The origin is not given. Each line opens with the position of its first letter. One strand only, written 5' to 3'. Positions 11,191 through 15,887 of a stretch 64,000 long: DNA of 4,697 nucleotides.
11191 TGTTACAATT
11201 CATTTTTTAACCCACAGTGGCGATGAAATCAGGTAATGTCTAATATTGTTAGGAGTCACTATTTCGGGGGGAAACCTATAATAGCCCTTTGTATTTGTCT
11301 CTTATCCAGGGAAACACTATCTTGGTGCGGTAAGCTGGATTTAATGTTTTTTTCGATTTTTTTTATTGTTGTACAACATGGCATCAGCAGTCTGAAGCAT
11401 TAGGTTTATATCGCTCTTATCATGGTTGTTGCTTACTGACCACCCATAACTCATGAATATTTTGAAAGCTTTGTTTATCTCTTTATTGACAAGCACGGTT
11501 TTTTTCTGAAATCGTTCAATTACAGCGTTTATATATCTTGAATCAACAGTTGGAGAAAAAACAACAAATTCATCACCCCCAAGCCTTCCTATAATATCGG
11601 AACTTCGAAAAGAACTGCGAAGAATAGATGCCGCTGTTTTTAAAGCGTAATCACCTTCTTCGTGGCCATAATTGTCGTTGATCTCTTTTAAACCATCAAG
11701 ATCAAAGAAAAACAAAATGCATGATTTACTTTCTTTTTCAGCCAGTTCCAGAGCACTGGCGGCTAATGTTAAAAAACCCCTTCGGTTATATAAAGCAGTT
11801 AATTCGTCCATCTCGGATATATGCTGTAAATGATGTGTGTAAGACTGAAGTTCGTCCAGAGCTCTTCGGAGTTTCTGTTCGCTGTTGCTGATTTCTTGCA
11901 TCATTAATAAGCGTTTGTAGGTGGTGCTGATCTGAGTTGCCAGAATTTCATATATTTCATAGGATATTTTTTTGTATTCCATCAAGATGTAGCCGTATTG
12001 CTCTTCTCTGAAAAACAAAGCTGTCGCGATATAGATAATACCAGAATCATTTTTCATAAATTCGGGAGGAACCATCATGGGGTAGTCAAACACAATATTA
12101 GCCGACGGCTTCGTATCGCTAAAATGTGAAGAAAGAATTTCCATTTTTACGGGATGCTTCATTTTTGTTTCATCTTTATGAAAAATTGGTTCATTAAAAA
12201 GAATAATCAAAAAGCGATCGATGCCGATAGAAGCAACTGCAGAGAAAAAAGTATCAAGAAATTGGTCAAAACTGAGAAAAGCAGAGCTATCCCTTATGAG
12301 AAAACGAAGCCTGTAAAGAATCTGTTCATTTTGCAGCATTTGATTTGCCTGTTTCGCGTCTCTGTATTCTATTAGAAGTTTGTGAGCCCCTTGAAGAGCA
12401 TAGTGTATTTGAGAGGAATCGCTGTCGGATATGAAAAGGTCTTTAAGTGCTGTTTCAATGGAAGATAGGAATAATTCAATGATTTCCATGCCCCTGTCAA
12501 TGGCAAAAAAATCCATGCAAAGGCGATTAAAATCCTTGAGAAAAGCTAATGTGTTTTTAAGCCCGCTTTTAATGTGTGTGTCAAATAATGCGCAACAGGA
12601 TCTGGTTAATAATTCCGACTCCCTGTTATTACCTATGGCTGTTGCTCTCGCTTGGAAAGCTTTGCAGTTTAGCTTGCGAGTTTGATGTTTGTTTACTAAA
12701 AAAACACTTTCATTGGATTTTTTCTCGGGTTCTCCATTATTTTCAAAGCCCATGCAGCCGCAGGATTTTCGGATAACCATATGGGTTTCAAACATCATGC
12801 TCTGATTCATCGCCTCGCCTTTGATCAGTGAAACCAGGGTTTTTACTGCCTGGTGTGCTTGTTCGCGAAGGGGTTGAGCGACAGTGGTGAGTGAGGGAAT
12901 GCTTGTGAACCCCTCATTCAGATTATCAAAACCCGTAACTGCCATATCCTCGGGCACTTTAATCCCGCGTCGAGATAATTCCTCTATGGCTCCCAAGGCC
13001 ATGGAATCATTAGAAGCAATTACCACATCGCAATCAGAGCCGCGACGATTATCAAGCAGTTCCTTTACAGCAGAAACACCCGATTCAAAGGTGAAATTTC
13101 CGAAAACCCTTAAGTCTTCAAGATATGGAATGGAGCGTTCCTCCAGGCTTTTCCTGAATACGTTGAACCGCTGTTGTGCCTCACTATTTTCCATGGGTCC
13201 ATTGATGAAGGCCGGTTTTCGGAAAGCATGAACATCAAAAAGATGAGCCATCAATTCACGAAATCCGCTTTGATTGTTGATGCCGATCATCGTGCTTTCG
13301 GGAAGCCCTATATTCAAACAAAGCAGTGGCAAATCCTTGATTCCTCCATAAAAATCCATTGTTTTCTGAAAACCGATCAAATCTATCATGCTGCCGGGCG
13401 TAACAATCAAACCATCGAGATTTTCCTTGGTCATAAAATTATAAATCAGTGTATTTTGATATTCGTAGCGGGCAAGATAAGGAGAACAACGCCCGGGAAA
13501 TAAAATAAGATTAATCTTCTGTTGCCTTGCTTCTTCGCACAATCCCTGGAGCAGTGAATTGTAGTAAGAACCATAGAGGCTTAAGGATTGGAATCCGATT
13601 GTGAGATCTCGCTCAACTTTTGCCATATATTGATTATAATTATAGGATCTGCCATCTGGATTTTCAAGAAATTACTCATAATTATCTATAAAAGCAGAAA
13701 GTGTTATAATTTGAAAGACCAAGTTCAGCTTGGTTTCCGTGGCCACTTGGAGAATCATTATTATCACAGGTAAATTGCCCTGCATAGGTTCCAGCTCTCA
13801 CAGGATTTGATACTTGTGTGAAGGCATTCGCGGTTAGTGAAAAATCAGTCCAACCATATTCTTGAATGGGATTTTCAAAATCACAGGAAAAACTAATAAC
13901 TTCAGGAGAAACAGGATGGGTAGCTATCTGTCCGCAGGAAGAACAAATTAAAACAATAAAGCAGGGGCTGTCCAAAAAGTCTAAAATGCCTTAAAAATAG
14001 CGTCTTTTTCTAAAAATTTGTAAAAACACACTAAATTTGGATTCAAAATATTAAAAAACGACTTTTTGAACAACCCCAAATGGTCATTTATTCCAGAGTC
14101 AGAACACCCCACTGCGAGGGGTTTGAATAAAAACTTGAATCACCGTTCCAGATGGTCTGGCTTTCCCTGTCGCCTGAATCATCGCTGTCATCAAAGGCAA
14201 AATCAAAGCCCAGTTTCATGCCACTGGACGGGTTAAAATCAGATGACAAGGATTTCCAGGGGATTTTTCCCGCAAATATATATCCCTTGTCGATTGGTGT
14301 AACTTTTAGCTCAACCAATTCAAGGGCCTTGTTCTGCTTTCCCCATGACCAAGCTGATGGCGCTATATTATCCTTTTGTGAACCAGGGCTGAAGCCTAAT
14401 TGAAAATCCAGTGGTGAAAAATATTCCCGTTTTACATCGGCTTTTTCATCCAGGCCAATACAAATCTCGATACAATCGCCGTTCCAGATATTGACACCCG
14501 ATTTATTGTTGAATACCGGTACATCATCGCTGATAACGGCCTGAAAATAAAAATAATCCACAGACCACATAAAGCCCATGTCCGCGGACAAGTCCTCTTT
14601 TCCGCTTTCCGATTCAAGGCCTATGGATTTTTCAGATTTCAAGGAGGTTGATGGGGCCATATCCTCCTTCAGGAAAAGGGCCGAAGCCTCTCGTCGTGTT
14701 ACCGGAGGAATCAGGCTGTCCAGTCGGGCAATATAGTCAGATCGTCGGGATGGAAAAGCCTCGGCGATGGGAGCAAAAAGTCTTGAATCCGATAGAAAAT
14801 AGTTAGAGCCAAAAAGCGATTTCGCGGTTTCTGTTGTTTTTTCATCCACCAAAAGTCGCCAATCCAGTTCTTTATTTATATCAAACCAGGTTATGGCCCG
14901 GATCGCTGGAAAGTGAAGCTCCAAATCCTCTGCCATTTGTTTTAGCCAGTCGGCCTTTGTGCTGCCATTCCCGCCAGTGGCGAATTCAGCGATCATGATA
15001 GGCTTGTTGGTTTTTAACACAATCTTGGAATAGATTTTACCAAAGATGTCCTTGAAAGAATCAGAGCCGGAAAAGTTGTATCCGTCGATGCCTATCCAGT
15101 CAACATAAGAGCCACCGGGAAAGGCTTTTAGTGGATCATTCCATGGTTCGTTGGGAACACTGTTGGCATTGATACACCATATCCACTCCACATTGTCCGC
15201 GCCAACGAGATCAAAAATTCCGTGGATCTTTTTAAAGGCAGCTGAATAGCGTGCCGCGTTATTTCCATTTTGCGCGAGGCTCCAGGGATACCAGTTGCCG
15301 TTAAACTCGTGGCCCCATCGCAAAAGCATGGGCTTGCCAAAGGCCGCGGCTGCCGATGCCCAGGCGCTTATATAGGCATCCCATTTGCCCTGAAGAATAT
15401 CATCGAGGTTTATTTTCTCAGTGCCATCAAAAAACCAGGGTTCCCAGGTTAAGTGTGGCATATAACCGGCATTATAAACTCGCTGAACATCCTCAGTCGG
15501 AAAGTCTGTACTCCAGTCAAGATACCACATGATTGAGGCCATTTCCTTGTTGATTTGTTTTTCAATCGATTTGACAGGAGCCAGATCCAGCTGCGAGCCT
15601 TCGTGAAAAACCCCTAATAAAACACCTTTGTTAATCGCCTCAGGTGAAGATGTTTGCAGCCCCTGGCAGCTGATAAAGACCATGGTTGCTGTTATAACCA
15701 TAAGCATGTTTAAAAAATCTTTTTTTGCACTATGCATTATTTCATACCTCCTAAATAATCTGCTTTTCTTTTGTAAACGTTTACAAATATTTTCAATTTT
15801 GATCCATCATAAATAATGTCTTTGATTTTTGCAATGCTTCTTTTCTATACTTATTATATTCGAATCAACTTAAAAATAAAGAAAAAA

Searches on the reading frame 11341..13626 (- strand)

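Call 63: search_protein_families(library=pfam, proteins=[window:11341-13626:-], max_evalue=0.00001)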
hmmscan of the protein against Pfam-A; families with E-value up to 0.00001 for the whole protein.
window:11341-13626:- (761 aa): 4 families
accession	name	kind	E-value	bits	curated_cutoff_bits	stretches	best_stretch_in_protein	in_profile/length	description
PF00990.26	GGDEF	-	9.1e-36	123.5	23.8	1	605-760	2-160/161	Diguanylate cyclase, GGDEF domain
PF13377.12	Peripla_BP_3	-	3.2e-23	83.1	26.5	1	135-289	9-167/167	Periplasmic binding protein-like domain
PF13407.12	Peripla_BP_4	-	1.2e-12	48.4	35.1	1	139-271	125-257/258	Periplasmic binding protein domain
PF00532.27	Peripla_BP_1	-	1.8e-07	31.3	22.2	1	19-268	13-261/281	Periplasmic binding proteins and sugar binding domain of LacI family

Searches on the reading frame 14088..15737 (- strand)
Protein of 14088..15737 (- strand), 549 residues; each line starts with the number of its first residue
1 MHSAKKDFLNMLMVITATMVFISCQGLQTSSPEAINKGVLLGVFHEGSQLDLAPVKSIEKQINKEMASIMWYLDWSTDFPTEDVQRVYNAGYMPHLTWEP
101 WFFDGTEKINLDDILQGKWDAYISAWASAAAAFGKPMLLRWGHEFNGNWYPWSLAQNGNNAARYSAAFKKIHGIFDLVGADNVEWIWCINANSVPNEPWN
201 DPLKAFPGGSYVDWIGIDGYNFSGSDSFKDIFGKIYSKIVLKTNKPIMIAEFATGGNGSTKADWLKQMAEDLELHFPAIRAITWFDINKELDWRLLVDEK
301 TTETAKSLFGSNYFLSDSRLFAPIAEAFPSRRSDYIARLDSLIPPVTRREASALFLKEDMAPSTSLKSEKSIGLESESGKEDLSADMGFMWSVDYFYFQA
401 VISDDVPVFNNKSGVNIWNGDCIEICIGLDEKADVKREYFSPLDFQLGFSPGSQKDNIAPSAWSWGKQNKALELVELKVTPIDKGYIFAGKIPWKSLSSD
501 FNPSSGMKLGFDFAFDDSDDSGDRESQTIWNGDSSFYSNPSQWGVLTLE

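Call 63: search_protein_families(library=pfam, proteins=[window:14088-15737:-], max_evalue=0.00001)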
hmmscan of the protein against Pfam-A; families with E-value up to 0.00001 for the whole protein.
window:14088-15737:- (549 aa): 2 families
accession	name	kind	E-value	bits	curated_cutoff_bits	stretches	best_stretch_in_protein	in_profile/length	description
PF06452.16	CBM9_1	-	4e-20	72.9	23.4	1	378-549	26-183/185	Carbohydrate family 9 binding domain-like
PF02156.21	Glyco_hydro_26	-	2e-11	44.2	20.2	1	126-290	142-284/311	Glycosyl hydrolase family 26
